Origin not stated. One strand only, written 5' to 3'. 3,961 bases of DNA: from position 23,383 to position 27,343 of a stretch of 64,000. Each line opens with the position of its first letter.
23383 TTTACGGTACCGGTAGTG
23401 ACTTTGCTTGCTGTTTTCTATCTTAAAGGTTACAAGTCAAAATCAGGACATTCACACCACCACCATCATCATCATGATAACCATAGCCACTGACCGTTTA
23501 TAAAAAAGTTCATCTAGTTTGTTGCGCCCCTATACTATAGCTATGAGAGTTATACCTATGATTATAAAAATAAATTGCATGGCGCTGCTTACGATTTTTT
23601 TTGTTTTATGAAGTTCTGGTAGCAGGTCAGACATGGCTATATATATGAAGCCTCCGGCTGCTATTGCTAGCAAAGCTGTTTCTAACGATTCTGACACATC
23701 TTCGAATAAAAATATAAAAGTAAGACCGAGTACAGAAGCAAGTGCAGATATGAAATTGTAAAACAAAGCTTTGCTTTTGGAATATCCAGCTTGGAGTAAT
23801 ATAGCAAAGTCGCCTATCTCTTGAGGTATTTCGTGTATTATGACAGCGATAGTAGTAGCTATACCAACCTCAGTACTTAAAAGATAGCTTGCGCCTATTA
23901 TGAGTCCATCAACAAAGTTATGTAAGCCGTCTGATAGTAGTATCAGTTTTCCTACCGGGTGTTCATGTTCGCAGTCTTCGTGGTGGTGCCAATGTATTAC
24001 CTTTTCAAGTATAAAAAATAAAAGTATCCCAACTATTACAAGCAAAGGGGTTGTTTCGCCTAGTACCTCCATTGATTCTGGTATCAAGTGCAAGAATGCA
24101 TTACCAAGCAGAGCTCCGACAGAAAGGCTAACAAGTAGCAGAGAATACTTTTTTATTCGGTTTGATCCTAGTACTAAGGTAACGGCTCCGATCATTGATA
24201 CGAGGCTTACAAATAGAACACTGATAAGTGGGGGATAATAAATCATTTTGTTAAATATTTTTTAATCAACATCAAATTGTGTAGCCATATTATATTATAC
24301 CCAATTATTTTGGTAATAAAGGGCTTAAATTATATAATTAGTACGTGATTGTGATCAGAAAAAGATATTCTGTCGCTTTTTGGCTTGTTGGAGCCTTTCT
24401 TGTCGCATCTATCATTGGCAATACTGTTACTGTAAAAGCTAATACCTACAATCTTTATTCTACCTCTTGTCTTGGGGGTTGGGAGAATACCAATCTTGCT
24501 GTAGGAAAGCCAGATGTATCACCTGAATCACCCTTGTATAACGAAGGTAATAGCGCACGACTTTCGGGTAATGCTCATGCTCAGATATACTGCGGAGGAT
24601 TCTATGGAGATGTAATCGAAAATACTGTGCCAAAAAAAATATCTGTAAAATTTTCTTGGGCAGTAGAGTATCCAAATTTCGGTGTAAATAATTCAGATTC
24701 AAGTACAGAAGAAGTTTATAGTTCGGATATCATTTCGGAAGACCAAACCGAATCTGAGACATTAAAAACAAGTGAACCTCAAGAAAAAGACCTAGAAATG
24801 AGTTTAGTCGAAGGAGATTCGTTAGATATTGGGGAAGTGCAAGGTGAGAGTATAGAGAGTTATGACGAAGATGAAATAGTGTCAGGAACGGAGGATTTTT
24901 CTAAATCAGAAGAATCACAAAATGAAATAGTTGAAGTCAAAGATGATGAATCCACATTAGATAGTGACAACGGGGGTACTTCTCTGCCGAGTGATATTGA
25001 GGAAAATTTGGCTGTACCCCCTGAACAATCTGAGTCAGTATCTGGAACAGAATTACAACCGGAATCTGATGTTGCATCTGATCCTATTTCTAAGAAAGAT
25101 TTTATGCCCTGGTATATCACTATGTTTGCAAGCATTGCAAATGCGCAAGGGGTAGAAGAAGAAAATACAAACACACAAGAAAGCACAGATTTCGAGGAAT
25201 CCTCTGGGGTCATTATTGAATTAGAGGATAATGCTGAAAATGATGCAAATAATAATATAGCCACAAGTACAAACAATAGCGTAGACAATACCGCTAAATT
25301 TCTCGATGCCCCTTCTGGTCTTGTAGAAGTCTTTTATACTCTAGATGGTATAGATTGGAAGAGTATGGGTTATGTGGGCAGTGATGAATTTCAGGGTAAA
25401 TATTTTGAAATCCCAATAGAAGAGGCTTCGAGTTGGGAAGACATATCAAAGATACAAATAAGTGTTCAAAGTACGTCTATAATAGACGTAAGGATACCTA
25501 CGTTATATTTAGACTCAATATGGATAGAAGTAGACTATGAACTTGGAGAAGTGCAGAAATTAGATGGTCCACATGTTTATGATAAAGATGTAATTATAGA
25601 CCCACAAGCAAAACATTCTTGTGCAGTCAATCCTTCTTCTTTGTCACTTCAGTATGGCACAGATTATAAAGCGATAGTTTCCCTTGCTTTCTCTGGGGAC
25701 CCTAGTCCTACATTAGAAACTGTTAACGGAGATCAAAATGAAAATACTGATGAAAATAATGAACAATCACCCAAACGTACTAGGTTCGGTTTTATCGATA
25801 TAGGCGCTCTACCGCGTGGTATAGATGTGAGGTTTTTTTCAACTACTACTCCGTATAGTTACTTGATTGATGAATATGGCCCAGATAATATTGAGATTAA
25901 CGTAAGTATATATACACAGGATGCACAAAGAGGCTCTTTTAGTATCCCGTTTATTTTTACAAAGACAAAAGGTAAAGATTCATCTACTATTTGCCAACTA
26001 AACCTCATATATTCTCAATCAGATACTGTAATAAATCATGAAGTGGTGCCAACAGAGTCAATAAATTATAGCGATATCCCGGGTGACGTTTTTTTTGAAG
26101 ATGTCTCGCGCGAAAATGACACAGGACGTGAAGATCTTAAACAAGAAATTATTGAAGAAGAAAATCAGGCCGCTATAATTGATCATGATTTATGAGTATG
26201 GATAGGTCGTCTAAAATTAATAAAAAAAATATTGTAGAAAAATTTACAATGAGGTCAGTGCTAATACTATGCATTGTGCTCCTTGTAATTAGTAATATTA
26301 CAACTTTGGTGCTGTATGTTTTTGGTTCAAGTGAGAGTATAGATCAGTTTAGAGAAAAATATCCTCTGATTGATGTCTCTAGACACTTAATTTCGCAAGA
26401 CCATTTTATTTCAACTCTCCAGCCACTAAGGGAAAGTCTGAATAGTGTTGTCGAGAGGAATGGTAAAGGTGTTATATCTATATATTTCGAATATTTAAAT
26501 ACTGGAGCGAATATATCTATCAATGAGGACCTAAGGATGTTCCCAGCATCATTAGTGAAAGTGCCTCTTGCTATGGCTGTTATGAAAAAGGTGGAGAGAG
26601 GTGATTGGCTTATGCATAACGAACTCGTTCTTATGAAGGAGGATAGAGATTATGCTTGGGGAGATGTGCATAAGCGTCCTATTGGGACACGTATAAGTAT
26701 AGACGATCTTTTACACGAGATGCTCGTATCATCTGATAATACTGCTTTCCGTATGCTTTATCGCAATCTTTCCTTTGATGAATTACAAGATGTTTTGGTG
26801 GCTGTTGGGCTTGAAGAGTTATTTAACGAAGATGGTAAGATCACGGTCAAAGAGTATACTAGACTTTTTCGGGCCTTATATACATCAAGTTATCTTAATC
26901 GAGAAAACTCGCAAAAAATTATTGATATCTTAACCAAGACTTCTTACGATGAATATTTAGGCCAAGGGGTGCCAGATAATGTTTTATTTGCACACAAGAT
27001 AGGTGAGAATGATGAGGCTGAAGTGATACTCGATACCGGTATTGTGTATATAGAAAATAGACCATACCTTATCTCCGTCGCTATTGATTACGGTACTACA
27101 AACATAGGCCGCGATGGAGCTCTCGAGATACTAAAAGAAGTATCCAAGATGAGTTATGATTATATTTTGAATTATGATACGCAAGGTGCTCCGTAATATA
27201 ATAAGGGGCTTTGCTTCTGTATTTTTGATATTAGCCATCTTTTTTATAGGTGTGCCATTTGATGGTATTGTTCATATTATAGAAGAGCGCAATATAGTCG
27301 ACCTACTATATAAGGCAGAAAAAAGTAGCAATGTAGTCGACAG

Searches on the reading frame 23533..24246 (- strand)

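Call 72: search_protein_families(library=pfam, proteins=[window:23533-24246:-], max_evalue=0.0001)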
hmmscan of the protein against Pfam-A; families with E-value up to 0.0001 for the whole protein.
window:23533-24246:- (238 aa): 1 family
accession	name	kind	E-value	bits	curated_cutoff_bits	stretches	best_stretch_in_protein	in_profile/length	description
PF02535.28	Zip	-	1.2e-46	159.9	35.1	2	89-237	168-321/323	ZIP Zinc transporter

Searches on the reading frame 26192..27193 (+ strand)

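Call 72: search_protein_families(library=pfam, proteins=[window:26192-27193:+], max_evalue=0.0001)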
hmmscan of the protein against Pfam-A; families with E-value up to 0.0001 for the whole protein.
window:26192-27193:+ (334 aa): 1 family
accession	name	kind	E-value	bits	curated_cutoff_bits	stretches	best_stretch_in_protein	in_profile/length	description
PF13354.11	Beta-lactamase2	-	2.7e-43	148.2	22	1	96-296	1-212/214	Beta-lactamase enzyme family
